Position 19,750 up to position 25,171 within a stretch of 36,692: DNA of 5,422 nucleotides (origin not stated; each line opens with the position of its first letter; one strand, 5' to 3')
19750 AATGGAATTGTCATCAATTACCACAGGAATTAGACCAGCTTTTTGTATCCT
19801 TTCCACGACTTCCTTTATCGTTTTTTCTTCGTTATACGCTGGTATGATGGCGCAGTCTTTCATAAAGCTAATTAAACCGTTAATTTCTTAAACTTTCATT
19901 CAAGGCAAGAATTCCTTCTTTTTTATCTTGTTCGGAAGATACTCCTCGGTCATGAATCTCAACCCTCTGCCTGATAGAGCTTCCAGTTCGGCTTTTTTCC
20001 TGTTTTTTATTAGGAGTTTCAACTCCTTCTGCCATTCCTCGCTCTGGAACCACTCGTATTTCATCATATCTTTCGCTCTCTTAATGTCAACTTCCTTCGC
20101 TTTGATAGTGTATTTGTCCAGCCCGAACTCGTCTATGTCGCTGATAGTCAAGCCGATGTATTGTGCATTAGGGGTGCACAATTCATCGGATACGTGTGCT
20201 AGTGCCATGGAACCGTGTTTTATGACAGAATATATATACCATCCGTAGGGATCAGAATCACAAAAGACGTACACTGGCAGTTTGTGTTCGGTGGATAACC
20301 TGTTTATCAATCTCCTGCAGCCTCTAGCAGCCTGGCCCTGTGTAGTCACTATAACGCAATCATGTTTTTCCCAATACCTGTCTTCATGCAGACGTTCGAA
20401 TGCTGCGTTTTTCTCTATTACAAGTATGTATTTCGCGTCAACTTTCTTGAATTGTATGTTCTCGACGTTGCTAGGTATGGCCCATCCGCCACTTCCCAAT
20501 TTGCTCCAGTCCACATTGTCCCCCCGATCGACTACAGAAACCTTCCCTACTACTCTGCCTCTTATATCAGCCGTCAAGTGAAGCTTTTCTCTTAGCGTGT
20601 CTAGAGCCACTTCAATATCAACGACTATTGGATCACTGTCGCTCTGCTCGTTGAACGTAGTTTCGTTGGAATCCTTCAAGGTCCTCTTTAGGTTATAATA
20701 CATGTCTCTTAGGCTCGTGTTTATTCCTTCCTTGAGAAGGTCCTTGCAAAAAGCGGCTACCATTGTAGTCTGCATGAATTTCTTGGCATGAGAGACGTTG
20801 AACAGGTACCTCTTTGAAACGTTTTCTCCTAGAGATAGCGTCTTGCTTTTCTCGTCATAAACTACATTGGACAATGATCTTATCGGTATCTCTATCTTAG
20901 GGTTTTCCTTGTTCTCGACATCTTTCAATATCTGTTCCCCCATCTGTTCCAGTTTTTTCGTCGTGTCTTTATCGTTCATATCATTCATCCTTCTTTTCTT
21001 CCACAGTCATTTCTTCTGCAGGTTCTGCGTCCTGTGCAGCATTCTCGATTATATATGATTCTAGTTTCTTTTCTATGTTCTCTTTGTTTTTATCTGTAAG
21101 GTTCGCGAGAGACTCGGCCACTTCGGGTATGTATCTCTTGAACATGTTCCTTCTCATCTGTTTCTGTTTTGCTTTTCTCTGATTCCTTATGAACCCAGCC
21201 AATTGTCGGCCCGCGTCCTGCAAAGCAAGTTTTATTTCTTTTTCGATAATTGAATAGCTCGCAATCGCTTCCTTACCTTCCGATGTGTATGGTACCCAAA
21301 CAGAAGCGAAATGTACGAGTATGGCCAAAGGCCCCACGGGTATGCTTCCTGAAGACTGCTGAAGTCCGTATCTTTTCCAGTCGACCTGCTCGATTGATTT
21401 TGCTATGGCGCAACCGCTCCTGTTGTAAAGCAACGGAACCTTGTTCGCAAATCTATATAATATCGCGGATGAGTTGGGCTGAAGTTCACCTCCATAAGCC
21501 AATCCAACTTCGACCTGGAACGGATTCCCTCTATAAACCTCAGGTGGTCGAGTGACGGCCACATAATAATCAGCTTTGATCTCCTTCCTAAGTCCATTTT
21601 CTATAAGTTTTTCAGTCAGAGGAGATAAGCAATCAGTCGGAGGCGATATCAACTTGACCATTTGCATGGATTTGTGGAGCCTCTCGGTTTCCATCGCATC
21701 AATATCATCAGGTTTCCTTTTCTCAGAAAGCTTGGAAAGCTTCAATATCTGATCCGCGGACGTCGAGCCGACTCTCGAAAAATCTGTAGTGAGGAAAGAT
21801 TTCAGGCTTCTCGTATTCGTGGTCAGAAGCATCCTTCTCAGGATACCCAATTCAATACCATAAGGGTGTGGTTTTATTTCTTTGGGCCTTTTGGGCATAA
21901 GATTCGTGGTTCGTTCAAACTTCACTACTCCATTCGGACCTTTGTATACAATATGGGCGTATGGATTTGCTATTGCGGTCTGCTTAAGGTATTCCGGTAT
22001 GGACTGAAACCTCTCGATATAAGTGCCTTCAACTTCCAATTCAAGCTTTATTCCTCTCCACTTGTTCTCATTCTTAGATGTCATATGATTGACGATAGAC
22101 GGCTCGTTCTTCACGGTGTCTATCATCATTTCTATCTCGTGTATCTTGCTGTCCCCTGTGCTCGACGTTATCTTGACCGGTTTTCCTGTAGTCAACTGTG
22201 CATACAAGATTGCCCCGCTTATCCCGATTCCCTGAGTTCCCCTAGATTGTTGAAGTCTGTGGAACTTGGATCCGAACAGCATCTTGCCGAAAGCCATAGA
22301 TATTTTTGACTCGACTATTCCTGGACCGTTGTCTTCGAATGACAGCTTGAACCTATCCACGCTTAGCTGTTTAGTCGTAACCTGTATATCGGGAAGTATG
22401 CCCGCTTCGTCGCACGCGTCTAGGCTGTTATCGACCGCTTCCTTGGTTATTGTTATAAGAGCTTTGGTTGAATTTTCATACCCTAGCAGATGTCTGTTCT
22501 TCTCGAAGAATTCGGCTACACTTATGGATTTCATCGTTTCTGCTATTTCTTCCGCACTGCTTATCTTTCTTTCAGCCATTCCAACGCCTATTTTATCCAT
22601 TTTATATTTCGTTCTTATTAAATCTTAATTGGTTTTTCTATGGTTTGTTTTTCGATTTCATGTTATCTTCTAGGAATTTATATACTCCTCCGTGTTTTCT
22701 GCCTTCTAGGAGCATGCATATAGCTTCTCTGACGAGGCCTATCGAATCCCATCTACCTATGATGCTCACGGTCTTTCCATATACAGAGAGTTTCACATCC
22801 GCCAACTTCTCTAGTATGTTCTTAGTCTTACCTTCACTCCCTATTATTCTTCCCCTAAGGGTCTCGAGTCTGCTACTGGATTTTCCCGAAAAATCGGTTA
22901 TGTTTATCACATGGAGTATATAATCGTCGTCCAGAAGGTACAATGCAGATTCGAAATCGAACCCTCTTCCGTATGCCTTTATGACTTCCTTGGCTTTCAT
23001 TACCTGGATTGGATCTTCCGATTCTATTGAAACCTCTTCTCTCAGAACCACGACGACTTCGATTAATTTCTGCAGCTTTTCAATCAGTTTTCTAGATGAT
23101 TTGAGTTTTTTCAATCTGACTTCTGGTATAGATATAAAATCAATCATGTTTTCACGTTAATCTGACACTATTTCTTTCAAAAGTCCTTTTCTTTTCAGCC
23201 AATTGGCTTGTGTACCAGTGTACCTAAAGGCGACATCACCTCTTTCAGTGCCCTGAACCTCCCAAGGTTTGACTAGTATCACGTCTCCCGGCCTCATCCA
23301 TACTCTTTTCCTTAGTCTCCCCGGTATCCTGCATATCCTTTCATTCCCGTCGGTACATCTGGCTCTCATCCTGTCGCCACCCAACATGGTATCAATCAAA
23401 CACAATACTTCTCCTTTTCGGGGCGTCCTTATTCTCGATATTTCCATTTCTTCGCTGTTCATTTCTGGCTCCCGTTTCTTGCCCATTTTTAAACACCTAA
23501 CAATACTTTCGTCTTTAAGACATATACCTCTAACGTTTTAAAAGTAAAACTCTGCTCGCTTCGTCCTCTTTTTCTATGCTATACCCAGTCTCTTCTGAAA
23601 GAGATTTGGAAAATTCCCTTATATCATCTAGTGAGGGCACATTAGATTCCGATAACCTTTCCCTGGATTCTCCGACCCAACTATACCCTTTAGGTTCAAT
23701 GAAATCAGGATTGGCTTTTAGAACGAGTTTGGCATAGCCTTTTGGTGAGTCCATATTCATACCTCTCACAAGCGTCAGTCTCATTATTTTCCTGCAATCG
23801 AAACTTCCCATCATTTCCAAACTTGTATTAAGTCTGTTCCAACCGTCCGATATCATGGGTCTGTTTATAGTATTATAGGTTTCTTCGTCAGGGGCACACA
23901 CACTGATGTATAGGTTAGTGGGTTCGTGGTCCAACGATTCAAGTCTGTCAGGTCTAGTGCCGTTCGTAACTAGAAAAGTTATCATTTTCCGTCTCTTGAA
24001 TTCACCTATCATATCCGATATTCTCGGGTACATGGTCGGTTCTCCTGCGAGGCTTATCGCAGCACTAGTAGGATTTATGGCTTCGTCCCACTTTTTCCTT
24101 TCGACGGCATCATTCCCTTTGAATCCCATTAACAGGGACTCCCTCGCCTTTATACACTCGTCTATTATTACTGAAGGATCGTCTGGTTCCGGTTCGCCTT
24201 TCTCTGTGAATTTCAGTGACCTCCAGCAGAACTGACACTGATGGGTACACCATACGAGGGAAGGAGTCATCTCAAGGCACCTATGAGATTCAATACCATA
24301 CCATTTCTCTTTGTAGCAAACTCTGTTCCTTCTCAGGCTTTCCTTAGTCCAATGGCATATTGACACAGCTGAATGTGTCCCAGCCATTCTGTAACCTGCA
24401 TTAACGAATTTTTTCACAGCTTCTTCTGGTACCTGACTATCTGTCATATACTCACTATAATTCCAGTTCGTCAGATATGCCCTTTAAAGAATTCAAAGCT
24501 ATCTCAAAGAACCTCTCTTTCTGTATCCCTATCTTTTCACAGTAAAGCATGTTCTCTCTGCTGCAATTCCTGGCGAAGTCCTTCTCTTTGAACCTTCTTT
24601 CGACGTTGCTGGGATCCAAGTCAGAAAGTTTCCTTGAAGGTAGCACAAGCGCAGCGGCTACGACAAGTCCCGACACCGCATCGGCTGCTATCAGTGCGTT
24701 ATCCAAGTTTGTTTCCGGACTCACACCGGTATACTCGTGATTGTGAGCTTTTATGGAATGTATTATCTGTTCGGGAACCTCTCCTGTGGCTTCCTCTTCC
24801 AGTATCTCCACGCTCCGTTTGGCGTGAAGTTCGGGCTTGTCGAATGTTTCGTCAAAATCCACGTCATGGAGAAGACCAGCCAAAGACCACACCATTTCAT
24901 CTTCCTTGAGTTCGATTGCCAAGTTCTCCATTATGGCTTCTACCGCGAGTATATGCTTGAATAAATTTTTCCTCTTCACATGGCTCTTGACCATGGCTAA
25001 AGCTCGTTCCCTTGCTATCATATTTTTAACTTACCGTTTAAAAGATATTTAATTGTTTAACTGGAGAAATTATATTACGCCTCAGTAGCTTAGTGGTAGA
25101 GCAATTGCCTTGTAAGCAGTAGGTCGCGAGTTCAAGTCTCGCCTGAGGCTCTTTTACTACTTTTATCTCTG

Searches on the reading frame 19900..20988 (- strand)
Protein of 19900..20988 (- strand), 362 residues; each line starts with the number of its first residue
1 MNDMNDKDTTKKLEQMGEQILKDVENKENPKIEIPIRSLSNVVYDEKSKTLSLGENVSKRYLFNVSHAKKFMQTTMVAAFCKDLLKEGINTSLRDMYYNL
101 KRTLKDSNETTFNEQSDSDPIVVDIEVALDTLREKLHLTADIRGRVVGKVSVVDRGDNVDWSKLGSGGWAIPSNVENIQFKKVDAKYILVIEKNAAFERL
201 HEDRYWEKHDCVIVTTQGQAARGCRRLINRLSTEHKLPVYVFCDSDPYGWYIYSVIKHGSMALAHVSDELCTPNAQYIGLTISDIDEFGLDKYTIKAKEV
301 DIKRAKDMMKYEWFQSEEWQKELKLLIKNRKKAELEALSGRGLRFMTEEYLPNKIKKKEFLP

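Call 9: search_protein_families(library=pfam, proteins=[window:19900-20988:-], max_evalue=0.001)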
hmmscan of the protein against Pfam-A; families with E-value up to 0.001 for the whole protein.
window:19900-20988:- (362 aa): 4 families
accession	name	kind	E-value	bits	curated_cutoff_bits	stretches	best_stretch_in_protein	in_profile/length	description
PF21180.3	TOP6A-Spo11_Toprim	-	1.5e-61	207.7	24.1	1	187-355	1-170/170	Topoisomerase 6 subunit A/Spo11, Toprim domain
PF04406.19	TP6A_N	-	7.5e-17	61.4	26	1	69-138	1-62/62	Type IIB DNA topoisomerase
PF20768.2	Topo_VI_alpha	-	6e-08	32.8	23.6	1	144-184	5-50/50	All-beta domain in DNA topoisomerase VI alpha subunit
PF23947.1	DUF7281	-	0.00012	22.1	27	1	175-272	32-130/183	Domain of unknown function (DUF7281)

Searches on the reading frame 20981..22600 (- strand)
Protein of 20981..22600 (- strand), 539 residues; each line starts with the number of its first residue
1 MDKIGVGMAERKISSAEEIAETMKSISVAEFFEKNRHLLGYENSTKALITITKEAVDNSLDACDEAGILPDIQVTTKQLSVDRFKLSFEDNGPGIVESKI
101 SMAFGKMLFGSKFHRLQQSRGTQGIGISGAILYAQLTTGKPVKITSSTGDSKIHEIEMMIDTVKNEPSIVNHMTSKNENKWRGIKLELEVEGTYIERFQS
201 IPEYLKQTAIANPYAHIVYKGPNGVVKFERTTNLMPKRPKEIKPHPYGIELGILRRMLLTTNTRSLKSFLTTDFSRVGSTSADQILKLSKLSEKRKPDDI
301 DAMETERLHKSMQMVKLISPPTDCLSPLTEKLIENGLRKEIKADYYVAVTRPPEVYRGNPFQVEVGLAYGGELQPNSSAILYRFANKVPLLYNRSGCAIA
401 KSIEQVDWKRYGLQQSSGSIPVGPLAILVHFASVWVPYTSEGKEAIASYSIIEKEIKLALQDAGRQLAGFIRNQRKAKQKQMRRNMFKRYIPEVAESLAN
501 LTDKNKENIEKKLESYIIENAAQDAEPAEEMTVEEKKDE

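Call 8: search_protein_families(library=pfam, proteins=[window:20981-22600:-], max_evalue=0.01)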
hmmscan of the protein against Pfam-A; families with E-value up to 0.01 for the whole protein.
window:20981-22600:- (539 aa): 3 families
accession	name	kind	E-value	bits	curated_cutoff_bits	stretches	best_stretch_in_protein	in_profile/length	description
PF09239.17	Topo-VIb_trans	-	2.8e-60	203.1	24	1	320-482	1-158/159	Topoisomerase VI B subunit, transducer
PF02518.31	HATPase_c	-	4.1e-09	37.3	26.4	1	46-148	4-97/111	Histidine kinase-, DNA gyrase B-, and HSP90-like ATPase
PF13589.12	HATPase_c_3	-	6.6e-08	33.1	25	1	52-171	7-117/137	Histidine kinase-, DNA gyrase B-, and HSP90-like ATPase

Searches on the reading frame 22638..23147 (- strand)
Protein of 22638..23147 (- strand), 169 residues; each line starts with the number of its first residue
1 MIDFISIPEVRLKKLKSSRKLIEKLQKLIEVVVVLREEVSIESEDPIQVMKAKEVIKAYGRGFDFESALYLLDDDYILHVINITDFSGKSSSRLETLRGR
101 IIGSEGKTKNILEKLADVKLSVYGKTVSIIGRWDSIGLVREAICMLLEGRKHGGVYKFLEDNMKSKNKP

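Call 8: search_protein_families(library=pfam, proteins=[window:22638-23147:-], max_evalue=0.01)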
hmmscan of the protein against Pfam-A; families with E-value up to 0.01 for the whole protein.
window:22638-23147:- (169 aa): 2 families
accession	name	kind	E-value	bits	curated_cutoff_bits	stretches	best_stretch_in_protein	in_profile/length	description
PF21800.4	KH_KRR1_2nd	-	2.1e-09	37.7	27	1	79-145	4-69/91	KRR1 small subunit processome component, second KH domain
PF22891.2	KH_PNO1_2nd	-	9.2e-07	29.4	27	1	81-159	5-83/90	Eukaryotic type KH-domain (KH-domain type I) (327.11.2)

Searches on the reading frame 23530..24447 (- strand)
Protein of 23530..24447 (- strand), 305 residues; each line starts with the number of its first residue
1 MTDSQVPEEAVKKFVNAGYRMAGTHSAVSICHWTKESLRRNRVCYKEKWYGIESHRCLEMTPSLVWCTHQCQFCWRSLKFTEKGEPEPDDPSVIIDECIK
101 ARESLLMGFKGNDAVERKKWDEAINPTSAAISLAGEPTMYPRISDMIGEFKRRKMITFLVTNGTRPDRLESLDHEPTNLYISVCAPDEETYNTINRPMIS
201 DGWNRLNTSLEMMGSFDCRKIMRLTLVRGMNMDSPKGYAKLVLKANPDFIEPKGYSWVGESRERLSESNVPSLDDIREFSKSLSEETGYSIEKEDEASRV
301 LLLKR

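Call 8: search_protein_families(library=pfam, proteins=[window:23530-24447:-], max_evalue=0.01)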
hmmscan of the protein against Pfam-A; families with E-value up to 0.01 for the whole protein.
window:23530-24447:- (305 aa): 2 families
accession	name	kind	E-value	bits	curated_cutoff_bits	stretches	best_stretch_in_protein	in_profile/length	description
PF08608.17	Wyosine_form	-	2.5e-19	69.7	22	1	244-305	1-63/63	Wyosine base formation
PF04055.27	Radical_SAM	-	6.9e-11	43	29.5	1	65-240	5-164/166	Radical SAM superfamily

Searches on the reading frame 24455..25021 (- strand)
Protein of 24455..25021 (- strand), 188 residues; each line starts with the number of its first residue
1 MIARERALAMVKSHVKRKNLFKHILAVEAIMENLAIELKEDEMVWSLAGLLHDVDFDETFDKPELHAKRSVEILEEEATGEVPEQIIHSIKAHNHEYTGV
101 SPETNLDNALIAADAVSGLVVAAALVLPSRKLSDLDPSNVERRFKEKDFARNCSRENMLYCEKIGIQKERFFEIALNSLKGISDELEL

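Call 8: search_protein_families(library=pfam, proteins=[window:24455-25021:-], max_evalue=0.01)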
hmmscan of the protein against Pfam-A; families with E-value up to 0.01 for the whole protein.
window:24455-25021:- (188 aa): 1 family
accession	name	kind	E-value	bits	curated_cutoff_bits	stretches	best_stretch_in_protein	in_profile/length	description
PF01966.28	HD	-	6.1e-11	43.1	22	1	21-117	2-114/116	HD domain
